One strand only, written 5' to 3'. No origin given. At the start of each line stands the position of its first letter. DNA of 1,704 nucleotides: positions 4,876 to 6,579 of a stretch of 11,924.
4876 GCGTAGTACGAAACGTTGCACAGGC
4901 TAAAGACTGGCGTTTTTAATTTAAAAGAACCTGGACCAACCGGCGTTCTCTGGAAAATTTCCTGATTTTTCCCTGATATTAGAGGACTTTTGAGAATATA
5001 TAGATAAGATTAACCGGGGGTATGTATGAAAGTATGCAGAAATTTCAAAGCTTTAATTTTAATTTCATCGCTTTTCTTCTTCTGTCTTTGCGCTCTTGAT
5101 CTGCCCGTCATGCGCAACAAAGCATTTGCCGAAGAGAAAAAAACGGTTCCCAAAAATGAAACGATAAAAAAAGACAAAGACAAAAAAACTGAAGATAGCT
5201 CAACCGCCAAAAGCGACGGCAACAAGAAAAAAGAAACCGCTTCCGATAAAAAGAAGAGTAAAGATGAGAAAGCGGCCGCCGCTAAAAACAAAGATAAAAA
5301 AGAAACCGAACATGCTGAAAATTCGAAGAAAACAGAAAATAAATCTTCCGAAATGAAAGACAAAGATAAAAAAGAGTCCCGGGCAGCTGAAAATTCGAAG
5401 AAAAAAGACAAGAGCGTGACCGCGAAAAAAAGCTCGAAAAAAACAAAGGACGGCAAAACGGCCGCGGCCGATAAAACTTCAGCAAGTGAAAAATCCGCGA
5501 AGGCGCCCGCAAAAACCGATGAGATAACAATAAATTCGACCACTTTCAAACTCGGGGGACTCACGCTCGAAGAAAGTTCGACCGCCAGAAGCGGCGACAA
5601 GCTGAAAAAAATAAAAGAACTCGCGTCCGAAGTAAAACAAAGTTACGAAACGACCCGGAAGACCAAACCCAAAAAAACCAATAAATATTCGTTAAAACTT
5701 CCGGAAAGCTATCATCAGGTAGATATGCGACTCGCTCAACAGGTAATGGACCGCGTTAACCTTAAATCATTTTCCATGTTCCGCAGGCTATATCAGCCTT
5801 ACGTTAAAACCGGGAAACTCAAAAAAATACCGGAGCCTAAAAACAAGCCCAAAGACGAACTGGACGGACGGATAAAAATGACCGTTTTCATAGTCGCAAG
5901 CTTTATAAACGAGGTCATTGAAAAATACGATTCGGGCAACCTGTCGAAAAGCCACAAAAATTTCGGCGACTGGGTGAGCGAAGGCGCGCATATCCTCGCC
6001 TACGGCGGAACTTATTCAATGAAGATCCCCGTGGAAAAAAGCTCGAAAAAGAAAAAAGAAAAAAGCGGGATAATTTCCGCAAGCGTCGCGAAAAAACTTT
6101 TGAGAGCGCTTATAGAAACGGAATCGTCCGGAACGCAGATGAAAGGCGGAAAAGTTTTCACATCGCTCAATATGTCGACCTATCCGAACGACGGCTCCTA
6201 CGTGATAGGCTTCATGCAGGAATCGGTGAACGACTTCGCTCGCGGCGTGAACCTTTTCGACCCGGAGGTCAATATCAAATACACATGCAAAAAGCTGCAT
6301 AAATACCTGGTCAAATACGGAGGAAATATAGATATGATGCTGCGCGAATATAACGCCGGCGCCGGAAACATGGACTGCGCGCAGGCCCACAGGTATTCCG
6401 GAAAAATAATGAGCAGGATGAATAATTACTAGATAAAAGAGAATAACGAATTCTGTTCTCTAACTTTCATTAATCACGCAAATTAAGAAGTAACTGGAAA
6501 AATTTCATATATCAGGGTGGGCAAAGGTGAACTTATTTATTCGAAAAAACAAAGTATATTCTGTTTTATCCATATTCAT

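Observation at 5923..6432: SLT-type lytic transglycosylase encoded immediately upstream of a large secreted FN3 protein, possibly a dedicated cell-wall remodelling and surface-structure pair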

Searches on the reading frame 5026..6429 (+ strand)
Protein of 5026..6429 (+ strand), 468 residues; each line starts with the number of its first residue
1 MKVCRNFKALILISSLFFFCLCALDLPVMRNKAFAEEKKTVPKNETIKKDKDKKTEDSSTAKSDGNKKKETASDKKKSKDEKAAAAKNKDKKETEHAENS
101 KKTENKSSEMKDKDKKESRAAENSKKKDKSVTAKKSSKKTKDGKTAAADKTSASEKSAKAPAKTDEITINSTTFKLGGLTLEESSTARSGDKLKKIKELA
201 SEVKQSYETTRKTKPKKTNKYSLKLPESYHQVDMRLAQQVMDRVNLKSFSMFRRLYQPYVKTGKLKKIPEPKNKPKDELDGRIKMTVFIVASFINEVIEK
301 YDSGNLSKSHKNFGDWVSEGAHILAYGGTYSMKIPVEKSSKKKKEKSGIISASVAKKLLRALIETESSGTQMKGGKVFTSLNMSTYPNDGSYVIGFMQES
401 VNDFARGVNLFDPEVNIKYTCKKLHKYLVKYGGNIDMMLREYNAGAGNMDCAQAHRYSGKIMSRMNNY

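Call 3: search_protein_families(library=pfam, proteins=[window:5026-6429:+], max_evalue=0.1)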
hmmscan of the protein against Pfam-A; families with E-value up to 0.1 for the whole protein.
window:5026-6429:+ (468 aa): 1 family
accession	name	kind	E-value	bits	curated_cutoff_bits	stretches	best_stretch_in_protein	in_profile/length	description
PF01464.25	SLT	-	2.2e-07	30.9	21.3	1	353-460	11-112/117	Transglycosylase SLT domain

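Call 4: search_protein_families(library=ncbifam, proteins=[window:5026-6429:+], max_evalue=0.1)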
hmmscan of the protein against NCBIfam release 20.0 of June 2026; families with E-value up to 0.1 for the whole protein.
window:5026-6429:+ (468 aa): 0 families

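Call 5: find_homologous_proteins(query=window:5026-6429:+, max_evalue=0.001)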
Query window:5026-6429:+ (468 aa): 15 proteins with E <= 0.001 among 8000 candidates.
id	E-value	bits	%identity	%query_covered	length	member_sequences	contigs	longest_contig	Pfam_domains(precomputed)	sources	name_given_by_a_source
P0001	5.2e-295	996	100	100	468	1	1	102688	PF01464.26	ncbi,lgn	-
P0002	6.7e-199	679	72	100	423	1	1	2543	PF01464.26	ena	-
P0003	1.2e-195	669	72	100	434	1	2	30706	PF01464.26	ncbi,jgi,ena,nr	ncbi:MAG TPA: transglycosylase SLT domain-containing protein [Candidatus Wallbacteria bacterium]|nr:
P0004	5.6e-125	436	63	73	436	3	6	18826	PF01464.26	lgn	-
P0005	1.2e-120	422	65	62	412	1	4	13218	PF01464.26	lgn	-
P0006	4.9e-117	410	62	63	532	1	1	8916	PF01464.26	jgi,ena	-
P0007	1.1e-116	409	62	66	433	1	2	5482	PF01464.26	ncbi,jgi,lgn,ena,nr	ncbi:MAG TPA: transglycosylase SLT domain-containing protein [Candidatus Wallbacteria bacterium]|nr:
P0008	1.7e-116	408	54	85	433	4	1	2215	PF01464.26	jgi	-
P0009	2.8e-115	404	54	81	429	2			PF01464.26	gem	-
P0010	2.6e-112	394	61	65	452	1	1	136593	PF01464.26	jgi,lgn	jgi:hypothetical protein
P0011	1.1e-111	392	59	65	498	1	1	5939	PF01464.26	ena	-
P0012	1.8e-111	391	60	65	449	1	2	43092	PF01464.26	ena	-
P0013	5.7e-111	390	56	72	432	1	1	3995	PF01464.26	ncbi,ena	-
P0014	1.7e-110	388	56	72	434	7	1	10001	PF01464.26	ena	-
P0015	5.3e-105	370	59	65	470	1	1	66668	PF01464.26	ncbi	-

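Call 7: find_encoding_contigs(protein=P0001, flank=10000, max_places=3)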
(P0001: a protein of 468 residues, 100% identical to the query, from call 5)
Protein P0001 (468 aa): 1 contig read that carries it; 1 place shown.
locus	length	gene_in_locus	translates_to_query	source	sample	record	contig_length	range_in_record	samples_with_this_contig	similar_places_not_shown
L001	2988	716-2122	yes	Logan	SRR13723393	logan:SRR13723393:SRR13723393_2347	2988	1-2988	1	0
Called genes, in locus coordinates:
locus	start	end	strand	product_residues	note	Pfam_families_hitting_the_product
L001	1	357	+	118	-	?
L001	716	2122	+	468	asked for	PF01464:SLT (weak)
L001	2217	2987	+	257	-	?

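Call 8: find_encoding_contigs(protein=P0010, flank=10000, max_places=3)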
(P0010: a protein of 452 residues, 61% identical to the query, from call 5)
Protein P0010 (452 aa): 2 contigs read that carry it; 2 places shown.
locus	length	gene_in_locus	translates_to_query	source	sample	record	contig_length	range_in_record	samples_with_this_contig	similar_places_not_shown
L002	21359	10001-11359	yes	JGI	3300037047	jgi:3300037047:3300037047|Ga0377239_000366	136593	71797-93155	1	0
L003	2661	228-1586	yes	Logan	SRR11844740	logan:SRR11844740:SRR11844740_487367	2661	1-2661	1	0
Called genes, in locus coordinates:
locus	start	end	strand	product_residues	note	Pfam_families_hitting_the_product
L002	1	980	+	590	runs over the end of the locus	PF02366:PMT, PF13231:PMT_2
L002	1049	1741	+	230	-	PF00535:Glycos_transf_2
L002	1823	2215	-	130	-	-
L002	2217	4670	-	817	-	PF03130:HEAT_PBS (faint), PF12717:Cnd1 (faint), PF00514:Arm (faint), PF13646:HEAT_2, PF02985:HEAT (faint), PF13513:HEAT_EZ (faint), PF13646:HEAT_2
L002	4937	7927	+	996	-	-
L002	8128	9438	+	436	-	PF03415:Peptidase_C11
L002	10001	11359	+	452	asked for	PF01464:SLT (weak)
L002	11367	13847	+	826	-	PF25833:Fn3_SaeA_3rd (faint), PF16389:DUF4998 (faint), PF00041:fn3 (weak)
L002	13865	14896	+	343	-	PF00294:PfkB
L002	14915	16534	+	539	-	PF03853:YjeF_N, PF01256:Carb_kinase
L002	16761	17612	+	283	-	PF13424:TPR_12 (faint), PF07719:TPR_2 (faint), PF13414:TPR_11 (weak), PF23914:TPR_CcmH_CycH (weak), PF13181:TPR_8 (weak), PF13414:TPR_11 (weak), PF13432:TPR_16 (weak), PF13414:TPR_11 (weak), +7 more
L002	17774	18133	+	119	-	PF10135:Rod-binding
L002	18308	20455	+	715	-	-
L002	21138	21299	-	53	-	-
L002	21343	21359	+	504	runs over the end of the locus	PF23473:LysM3_LYK4_5 (faint), PF01476:LysM, PF01551:Peptidase_M23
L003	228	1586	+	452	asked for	PF01464:SLT (weak)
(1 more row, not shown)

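Call 9: find_encoding_contigs(protein=P0015, flank=10000, max_places=3)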
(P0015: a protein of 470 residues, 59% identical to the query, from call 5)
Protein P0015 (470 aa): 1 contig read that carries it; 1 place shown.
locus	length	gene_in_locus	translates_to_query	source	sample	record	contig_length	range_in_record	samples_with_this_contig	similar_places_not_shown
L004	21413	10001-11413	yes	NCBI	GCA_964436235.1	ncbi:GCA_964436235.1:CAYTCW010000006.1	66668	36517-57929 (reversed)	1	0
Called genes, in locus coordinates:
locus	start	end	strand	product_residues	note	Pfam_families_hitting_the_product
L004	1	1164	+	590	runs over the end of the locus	PF13231:PMT_2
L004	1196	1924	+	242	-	PF00535:Glycos_transf_2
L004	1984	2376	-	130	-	-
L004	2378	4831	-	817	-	PF03130:HEAT_PBS (faint), PF02985:HEAT (faint), PF13513:HEAT_EZ (faint), PF13646:HEAT_2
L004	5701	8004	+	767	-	-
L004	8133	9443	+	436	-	PF03415:Peptidase_C11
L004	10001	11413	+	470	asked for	PF01464:SLT (weak)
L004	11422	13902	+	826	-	PF00041:fn3 (faint), PF25833:Fn3_SaeA_3rd (faint)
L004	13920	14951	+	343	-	PF00294:PfkB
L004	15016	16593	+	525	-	PF03853:YjeF_N, PF01256:Carb_kinase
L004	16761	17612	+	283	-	PF13414:TPR_11, PF14559:TPR_19 (weak), PF13431:TPR_17 (weak), PF23914:TPR_CcmH_CycH (weak), PF00515:TPR_1 (weak), PF07719:TPR_2 (weak), PF13181:TPR_8 (weak), PF13424:TPR_12 (weak), +13 more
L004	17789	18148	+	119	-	PF10135:Rod-binding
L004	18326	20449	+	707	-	PF07497:Rho_RNA_bind, PF00006:ATP-synt_ab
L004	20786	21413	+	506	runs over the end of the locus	PF23473:LysM3_LYK4_5 (faint), PF01476:LysM, PF01551:Peptidase_M23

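Call 10: find_encoding_contigs(protein=P0003, flank=10000, max_places=2)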
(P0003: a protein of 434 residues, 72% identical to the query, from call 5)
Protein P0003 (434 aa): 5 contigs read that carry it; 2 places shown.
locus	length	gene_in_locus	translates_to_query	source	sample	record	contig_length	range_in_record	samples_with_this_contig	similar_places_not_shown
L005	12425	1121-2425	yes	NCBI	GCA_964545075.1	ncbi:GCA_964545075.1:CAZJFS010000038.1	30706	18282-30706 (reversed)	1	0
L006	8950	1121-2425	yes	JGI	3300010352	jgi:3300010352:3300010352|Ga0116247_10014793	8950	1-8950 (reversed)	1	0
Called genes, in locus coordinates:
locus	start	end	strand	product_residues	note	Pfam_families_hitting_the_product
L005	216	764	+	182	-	PF00588:SpoU_methylase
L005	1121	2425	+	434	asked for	PF01464:SLT (weak)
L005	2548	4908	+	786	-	PF16656:Pur_ac_phosph_N (faint), PF25788:Ig_Rha78A_N (faint), PF16389:DUF4998 (faint), PF25833:Fn3_SaeA_3rd (faint), PF00041:fn3 (weak)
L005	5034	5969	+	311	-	PF00294:PfkB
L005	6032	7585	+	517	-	PF03853:YjeF_N, PF01256:Carb_kinase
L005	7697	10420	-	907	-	PF01590:GAF, PF13185:GAF_2 (faint), PF00989:PAS (weak), PF08448:PAS_4, PF13426:PAS_9 (weak), PF00512:HisKA (weak), PF02518:HATPase_c, PF00072:Response_reg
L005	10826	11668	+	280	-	PF02811:PHP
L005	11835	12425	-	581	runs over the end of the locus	PF02730:AFOR_N, PF01314:AFOR_C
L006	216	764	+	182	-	PF00588:SpoU_methylase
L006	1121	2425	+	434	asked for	PF01464:SLT (weak)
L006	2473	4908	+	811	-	PF16656:Pur_ac_phosph_N (faint), PF25788:Ig_Rha78A_N (faint), PF16389:DUF4998 (faint), PF25833:Fn3_SaeA_3rd (faint), PF00041:fn3 (weak)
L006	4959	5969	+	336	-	PF00294:PfkB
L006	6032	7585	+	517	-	PF03853:YjeF_N, PF01256:Carb_kinase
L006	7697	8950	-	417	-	?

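Call 11: find_encoding_contigs(protein=P0012, flank=10000, max_places=2)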
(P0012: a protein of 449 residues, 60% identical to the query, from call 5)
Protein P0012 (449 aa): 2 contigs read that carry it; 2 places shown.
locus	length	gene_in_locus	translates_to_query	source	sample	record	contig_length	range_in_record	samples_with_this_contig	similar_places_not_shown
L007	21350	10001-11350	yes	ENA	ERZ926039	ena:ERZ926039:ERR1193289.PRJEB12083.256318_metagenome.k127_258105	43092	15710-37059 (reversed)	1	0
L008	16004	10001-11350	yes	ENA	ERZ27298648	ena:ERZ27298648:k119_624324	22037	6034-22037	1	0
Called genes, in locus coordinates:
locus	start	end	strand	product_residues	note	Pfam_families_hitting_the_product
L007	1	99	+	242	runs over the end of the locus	PF00535:Glycos_transf_2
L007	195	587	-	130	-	-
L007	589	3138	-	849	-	PF02985:HEAT (faint), PF03130:HEAT_PBS (faint), PF13513:HEAT_EZ (faint), PF13646:HEAT_2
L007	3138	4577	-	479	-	PF00989:PAS, PF08448:PAS_4 (faint), PF13426:PAS_9 (weak), PF08447:PAS_3 (faint), PF00989:PAS, PF13426:PAS_9, PF13589:HATPase_c_3 (faint), PF02518:HATPase_c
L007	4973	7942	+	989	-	-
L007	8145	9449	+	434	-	PF03415:Peptidase_C11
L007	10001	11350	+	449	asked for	PF01464:SLT (weak)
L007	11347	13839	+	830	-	PF00041:fn3 (faint), PF25788:Ig_Rha78A_N (faint), PF25833:Fn3_SaeA_3rd (faint)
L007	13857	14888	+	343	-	PF00294:PfkB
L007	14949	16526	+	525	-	PF03853:YjeF_N, PF01256:Carb_kinase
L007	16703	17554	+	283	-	PF13424:TPR_12 (faint), PF13414:TPR_11, PF13431:TPR_17 (weak), PF23914:TPR_CcmH_CycH (weak), PF13181:TPR_8 (weak), PF13414:TPR_11 (weak), PF13432:TPR_16 (weak), PF13414:TPR_11 (weak), +9 more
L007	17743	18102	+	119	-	PF10135:Rod-binding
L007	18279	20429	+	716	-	-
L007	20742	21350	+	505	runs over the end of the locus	PF23473:LysM3_LYK4_5 (faint), PF01476:LysM, PF01551:Peptidase_M23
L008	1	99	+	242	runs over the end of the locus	PF00535:Glycos_transf_2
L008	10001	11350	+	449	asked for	PF01464:SLT (weak)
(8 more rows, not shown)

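Call 12: find_encoding_contigs(protein=P0004, flank=10000, max_places=2)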
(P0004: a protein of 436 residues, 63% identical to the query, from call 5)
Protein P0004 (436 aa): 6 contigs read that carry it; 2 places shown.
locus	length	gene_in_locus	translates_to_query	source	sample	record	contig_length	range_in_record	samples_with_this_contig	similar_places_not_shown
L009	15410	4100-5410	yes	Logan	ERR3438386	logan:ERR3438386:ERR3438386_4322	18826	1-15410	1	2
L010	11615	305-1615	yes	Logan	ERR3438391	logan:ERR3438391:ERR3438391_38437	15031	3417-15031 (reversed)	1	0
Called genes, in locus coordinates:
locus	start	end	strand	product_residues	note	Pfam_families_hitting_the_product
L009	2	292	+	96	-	?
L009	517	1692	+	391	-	-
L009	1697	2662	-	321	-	PF10298:WhiA_N (weak), PF14527:LAGLIDADG_WhiA, PF02650:HTH_WhiA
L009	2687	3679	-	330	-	PF02603:Hpr_kinase_N, PF07475:Hpr_kinase_C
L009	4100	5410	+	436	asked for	PF01464:SLT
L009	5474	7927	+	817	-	PF16656:Pur_ac_phosph_N (faint), PF16794:fn3_4 (faint), PF00041:fn3 (faint), PF25788:Ig_Rha78A_N (faint), PF25833:Fn3_SaeA_3rd (faint)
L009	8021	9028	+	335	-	PF00294:PfkB, PF08543:Phos_pyr_kin (faint)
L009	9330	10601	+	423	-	PF25917:BSH_RND, PF25973:BSH_CzcB, PF25954:Beta-barrel_RND_2, PF25975:CzcB_C (weak), PF25989:YknX_C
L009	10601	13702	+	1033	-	PF00873:ACR_tran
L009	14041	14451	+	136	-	-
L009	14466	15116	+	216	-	PF01965:DJ-1_PfpI (weak)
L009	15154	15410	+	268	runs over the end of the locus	PF01988:VIT1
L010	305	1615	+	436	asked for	PF01464:SLT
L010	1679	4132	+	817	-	PF16656:Pur_ac_phosph_N (faint), PF16794:fn3_4 (faint), PF00041:fn3 (faint), PF25788:Ig_Rha78A_N (faint), PF25833:Fn3_SaeA_3rd (faint)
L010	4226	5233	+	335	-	PF00294:PfkB, PF08543:Phos_pyr_kin (faint)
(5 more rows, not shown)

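Call 13: find_encoding_contigs(protein=P0005, flank=10000, max_places=2)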
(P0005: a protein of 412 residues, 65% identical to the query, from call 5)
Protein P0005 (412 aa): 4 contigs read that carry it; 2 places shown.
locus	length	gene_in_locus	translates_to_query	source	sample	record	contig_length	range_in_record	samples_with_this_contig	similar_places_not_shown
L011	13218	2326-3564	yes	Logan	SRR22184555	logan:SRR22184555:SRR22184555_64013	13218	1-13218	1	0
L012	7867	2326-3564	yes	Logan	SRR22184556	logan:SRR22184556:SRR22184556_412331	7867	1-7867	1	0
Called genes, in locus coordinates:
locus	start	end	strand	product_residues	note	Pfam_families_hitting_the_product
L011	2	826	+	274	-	?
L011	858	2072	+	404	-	PF03938:OmpH (weak)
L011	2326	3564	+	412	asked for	PF01464:SLT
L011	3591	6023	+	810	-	PF00041:fn3 (faint), PF25788:Ig_Rha78A_N (faint)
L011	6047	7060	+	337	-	PF00294:PfkB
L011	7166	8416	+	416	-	PF25917:BSH_RND (weak), PF25973:BSH_CzcB, PF25954:Beta-barrel_RND_2, PF25989:YknX_C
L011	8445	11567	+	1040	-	PF00873:ACR_tran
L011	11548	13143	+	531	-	PF03853:YjeF_N, PF01256:Carb_kinase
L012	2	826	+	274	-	?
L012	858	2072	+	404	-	PF03938:OmpH (weak)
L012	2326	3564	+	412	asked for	PF01464:SLT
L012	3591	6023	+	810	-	PF00041:fn3 (faint), PF25788:Ig_Rha78A_N (faint)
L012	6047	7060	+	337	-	PF00294:PfkB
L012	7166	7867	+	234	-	?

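Call 28: predict_structure(alignment_id=A1)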
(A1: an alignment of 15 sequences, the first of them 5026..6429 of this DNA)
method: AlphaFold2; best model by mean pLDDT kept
length: 468 residues; sequences in the alignment: 15
mean_pLDDT: 48.6   pTM: 0.29
mean pLDDT of the five models: 48.6, 47.1, 45.2, 43.0, 35.8
residues with pLDDT >= 90: 0; 70-90: 63; 50-70: 140; < 50: 265
segments of 3 or more residues with pLDDT < 50: 33-188, 263-271, 327-350, 362-405, 445-455, 457-468
pLDDT, mean of each block of 10 residues (from residue 1): 56 73 55 43 33 31 33 33 31 32 31 30 28 31 31 30 41 40 45 60 59 56 78 84 70 64 47 57 78 73 59 66 50 30 41 59 42 32 34 36 48 55 70 67 48 48 46
secondary structure, 60 per line:
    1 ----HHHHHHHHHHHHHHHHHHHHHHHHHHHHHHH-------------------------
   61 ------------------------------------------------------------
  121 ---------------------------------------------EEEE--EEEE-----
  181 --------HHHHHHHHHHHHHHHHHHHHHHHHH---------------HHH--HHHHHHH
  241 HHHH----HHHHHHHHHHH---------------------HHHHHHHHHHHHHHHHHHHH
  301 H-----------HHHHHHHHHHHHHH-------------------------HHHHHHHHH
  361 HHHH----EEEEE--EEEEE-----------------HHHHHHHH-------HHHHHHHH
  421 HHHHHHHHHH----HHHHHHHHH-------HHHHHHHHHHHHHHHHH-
elements in order: H5-35 E166-169 E172-175 H189-213 H234-244 H249-259 H281-301 H313-326 H352-364 E369-373 E376-380 H398-405 H413-430 H435-443 H451-467
